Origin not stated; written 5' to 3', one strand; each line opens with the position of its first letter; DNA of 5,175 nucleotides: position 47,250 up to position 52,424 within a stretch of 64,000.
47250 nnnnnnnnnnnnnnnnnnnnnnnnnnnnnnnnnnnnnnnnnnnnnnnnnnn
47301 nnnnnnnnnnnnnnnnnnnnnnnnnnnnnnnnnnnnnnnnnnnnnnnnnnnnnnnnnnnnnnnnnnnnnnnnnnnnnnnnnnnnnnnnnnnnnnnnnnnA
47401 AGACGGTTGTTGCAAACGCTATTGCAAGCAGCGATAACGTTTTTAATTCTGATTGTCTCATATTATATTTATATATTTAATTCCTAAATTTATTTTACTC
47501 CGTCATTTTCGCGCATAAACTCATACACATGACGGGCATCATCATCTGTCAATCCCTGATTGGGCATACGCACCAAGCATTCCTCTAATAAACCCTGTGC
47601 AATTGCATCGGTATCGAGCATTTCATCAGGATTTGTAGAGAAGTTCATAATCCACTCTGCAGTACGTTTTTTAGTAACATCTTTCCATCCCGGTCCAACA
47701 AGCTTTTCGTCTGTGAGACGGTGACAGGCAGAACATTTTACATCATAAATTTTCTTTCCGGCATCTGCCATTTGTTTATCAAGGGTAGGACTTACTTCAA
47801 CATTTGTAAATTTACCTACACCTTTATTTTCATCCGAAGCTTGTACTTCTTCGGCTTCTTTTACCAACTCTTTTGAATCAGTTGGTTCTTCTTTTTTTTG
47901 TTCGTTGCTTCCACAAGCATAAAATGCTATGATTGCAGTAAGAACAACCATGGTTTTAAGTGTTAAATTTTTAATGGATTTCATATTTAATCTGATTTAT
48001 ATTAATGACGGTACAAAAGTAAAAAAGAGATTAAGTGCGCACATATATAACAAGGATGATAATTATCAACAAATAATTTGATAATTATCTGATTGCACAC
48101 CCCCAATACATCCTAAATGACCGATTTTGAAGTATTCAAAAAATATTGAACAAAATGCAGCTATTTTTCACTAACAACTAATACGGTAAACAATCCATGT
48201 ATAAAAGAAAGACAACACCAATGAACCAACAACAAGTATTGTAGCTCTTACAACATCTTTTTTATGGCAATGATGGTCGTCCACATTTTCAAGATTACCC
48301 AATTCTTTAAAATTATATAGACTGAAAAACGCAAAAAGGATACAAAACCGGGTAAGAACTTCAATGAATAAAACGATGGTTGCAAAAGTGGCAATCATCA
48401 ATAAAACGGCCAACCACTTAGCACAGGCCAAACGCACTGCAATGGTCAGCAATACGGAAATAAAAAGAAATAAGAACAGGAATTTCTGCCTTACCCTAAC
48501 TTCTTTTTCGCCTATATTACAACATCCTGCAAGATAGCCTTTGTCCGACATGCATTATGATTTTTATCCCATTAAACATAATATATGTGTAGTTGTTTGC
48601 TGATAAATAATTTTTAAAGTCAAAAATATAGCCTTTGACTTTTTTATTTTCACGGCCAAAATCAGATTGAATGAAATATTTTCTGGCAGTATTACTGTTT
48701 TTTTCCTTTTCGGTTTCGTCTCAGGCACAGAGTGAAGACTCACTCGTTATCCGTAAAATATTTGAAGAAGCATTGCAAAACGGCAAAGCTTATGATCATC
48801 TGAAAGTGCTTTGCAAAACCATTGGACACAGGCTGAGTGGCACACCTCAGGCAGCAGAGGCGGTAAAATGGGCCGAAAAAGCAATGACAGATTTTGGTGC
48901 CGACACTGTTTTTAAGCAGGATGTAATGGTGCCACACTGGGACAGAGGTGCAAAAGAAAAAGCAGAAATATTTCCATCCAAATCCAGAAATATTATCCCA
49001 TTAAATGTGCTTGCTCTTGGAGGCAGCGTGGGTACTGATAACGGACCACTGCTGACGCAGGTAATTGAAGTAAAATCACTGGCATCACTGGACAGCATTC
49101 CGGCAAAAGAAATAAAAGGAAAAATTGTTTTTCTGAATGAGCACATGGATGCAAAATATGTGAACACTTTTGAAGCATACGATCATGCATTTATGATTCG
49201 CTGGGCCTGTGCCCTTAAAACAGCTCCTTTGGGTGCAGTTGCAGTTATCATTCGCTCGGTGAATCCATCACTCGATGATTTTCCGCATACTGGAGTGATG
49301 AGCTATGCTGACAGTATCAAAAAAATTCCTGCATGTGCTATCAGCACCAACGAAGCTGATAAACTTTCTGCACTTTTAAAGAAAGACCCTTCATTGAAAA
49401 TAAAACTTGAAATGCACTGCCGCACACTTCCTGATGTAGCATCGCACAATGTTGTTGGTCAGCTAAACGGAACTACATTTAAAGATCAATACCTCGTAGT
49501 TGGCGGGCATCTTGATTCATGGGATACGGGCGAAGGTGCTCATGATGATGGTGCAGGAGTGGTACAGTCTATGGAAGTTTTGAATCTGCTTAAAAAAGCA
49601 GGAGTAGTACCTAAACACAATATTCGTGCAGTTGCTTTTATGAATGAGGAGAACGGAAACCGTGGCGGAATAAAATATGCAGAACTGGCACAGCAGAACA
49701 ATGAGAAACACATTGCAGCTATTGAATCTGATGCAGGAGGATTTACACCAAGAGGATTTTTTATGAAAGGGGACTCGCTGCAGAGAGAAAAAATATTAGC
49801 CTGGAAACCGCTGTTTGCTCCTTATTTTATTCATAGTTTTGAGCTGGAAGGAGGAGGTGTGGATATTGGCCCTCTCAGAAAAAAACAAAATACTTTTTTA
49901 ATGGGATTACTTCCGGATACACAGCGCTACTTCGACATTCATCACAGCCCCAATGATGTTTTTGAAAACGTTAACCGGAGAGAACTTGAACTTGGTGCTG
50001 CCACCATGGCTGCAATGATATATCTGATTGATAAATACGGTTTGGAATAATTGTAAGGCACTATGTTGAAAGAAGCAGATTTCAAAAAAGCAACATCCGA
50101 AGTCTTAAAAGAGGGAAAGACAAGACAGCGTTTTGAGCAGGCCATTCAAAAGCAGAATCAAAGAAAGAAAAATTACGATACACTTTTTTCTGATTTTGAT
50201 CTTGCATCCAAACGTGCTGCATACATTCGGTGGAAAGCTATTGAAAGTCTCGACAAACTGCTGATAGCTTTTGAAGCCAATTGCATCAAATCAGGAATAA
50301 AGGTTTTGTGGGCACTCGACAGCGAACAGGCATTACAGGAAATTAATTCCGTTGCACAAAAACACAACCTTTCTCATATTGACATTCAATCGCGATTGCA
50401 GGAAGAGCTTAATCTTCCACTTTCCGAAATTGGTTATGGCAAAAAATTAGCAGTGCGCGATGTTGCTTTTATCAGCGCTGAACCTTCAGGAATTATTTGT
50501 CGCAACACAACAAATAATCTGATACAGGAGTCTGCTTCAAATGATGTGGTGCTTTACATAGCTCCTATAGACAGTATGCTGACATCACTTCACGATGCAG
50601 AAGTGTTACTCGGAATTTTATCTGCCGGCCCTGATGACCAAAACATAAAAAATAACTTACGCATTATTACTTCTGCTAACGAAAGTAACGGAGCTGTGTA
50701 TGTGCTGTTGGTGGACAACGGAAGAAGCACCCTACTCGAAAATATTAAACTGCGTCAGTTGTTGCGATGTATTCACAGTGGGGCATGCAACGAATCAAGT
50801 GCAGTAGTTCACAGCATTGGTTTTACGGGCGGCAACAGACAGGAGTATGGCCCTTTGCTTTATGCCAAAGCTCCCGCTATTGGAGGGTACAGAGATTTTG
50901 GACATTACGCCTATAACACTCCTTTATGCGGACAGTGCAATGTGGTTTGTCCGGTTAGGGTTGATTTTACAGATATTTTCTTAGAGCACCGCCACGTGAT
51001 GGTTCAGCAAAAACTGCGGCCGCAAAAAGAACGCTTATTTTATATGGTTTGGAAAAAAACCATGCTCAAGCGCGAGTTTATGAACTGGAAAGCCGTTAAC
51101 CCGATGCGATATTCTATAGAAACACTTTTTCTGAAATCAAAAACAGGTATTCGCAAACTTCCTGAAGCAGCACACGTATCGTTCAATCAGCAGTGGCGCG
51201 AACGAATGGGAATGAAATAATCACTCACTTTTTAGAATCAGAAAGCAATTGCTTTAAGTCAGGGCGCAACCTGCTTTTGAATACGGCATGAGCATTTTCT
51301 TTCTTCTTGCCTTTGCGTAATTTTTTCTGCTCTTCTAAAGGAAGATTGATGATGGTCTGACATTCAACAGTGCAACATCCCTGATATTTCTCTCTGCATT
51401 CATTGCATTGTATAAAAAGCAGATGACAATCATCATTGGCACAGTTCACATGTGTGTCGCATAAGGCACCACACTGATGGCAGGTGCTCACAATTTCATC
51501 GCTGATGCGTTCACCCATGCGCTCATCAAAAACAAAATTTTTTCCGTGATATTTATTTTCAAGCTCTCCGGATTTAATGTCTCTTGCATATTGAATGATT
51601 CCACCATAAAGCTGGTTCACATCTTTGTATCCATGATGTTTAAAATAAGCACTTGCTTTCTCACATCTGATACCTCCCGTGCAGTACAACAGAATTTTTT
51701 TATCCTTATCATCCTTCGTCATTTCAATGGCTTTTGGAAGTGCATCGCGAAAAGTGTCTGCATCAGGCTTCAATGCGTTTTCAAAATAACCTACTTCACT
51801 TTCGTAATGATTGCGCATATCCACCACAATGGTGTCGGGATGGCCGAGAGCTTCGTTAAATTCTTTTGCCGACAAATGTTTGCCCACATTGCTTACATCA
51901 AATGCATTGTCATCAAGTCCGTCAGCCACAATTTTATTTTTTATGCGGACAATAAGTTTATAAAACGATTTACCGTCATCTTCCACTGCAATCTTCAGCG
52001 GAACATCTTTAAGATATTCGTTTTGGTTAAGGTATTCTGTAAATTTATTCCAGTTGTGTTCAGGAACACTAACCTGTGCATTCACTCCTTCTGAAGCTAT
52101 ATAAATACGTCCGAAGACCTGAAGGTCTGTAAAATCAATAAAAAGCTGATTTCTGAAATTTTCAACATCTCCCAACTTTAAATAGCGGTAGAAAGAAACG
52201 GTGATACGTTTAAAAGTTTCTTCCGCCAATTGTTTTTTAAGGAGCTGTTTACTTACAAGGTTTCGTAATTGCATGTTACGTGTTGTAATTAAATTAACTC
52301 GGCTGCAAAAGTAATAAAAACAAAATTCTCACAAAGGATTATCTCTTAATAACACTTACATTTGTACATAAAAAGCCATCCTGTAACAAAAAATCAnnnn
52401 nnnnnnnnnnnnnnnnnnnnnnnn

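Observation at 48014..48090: Tandem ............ palindromes upstream of a -7 TAnnTTTG box: candidate nos operator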

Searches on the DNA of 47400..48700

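Call 61: search_rna_families(source=window, start=47400, end=48700, threshold=evalue, max_evalue=1)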
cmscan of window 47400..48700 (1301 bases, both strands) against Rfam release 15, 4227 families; matches with E-value up to 1: 3.
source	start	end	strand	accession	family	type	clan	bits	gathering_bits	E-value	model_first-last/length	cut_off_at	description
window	47879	47948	-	RF01414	Dicty_Class_I_RNA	Gene;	-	28.8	41.5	0.0056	1-56/56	no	Class I RNA from Dictyostelium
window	47738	47809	-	RF00208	snoR72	Gene; snRNA; snoRNA; CD-box;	-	25.6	43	0.48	1-87/87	no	Small nucleolar RNA R72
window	47859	47916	-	RF00382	DnaX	Cis-reg; frameshift_element;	-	17.7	35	0.45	1-65/65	no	DnaX ribosomal frameshifting element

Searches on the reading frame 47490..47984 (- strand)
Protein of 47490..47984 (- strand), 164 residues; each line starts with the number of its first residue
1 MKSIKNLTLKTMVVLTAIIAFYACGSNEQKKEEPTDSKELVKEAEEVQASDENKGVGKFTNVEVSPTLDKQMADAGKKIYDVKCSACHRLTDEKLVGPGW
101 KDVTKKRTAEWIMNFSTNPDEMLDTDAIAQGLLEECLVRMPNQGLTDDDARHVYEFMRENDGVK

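Call 6: search_protein_families(library=pfam, proteins=[window:47490-47984:-])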
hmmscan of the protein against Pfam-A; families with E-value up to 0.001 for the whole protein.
window:47490-47984:- (164 aa): 2 families
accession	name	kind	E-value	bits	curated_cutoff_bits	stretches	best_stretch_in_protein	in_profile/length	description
PF00034.26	Cytochrom_C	-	2.7e-09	38.6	21.3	1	74-159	2-88/90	Cytochrome c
PF13442.11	Cytochrome_CBB3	-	1.5e-06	28.9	27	1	72-157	2-68/68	Cytochrome C oxidase, cbb3-type, subunit III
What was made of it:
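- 47490..47984 (-): First gene of the operon: c-type cytochrome (164 aa). Pfam Cytochrom_C, E = 2.7e-09 (call 6).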

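Call 29: find_encoding_contigs(protein=window:47490-47984:-, flank=3000, max_places=8)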
Protein window:47490-47984:- (164 aa): 23 contigs read that carry it; 8 places shown.
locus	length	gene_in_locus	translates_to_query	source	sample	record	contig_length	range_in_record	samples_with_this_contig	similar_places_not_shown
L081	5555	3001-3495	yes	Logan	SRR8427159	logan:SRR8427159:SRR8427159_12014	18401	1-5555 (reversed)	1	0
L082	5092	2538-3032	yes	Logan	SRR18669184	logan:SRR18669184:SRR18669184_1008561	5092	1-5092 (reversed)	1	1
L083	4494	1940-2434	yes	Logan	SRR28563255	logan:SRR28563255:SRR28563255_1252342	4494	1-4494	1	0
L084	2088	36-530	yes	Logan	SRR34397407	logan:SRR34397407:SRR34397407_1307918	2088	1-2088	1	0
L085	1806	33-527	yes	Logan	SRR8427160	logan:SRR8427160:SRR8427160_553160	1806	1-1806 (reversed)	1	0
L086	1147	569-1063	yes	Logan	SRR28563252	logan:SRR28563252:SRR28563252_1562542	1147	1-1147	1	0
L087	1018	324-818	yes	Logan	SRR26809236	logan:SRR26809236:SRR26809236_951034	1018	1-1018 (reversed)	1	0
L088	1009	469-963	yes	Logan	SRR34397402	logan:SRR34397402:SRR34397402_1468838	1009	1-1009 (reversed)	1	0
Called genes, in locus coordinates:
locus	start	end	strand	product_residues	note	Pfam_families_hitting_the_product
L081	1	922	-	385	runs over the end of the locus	-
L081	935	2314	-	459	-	PF04389:Peptidase_M28, PF01546:Peptidase_M20 (weak)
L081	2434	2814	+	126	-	-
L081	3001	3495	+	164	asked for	PF13442:Cytochrome_CBB3 (weak), PF00034:Cytochrom_C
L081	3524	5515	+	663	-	PF18764:nos_propeller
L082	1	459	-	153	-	?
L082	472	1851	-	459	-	PF04389:Peptidase_M28, PF01546:Peptidase_M20 (weak)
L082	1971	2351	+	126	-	-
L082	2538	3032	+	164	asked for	PF13442:Cytochrome_CBB3 (weak), PF00034:Cytochrom_C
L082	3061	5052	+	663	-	PF18764:nos_propeller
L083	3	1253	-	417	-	?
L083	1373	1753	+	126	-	-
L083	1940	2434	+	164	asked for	PF13442:Cytochrome_CBB3 (weak), PF00034:Cytochrom_C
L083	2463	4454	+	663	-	PF18764:nos_propeller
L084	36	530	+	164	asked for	PF13442:Cytochrome_CBB3 (weak), PF00034:Cytochrom_C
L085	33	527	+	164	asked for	PF13442:Cytochrome_CBB3 (weak), PF00034:Cytochrom_C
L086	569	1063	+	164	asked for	PF13442:Cytochrome_CBB3 (weak), PF00034:Cytochrom_C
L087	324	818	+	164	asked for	PF13442:Cytochrome_CBB3 (weak), PF00034:Cytochrom_C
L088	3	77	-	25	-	?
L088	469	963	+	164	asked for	PF13442:Cytochrome_CBB3 (weak), PF00034:Cytochrom_C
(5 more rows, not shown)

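Call 47: find_related_loci(query=window:47490-47984:-, collection=metagenome_contigs, flank=1500)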
Query window:47490-47984:- (164 aa) in metagenome_contigs; peptide patterns used: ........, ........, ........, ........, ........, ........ (x = any residue, [..] = any of these).
316 stretches matched a pattern; 50 encode a relative of the query (tblastn E <= 1e-3); 50 distinct loci.
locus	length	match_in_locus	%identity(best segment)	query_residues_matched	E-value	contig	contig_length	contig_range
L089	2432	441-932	88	1-164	9e-102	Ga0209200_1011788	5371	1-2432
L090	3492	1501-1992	88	1-164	4e-100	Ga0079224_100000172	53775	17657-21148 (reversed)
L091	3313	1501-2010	66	1-164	3e-77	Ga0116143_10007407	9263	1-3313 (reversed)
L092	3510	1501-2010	67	1-164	1e-76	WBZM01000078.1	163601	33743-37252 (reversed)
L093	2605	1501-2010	65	1-164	3e-76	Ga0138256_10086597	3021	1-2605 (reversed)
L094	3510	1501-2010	66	1-164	4e-76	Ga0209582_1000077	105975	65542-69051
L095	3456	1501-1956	67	12-164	5e-66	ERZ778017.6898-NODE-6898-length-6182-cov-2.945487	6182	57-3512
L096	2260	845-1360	56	1-164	2e-62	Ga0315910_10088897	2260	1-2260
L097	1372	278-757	57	8-164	8e-63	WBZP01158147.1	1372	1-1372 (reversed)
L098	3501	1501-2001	58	5-164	4e-60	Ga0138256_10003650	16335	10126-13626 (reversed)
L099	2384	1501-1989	60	4-164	6e-60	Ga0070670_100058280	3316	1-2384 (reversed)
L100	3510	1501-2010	58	1-164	6e-59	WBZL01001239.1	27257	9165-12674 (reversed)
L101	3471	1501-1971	58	9-164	3e-59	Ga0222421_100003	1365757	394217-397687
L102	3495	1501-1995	60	5-164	6e-59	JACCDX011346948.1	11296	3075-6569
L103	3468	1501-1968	59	9-164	1e-58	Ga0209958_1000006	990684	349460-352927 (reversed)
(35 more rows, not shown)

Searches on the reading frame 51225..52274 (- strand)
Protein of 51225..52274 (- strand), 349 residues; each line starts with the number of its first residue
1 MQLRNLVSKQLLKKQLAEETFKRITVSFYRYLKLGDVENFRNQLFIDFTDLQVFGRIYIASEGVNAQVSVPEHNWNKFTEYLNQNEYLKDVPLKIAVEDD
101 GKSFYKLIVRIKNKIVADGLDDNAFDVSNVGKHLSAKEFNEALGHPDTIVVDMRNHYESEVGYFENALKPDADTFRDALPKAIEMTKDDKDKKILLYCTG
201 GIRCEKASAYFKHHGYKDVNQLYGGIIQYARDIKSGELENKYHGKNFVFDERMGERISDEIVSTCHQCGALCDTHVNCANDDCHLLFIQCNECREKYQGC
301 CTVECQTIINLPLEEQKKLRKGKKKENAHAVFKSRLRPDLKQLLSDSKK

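Call 7: search_protein_families(library=pfam, proteins=[window:51225-52274:-])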
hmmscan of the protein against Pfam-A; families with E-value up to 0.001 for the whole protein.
window:51225-52274:- (349 aa): 3 families
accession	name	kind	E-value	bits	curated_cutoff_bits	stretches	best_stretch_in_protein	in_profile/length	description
PF17773.7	UPF0176_N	-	6.2e-22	78.2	26.2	1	25-115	3-92/92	UPF0176 acylphosphatase like domain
PF12368.13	Rhodanese_C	-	1.5e-21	76.9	26.9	1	243-306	1-66/66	Rhodanase C-terminal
PF00581.25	Rhodanese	-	1.8e-09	38.4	22.2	1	135-229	1-99/102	Rhodanese-like domain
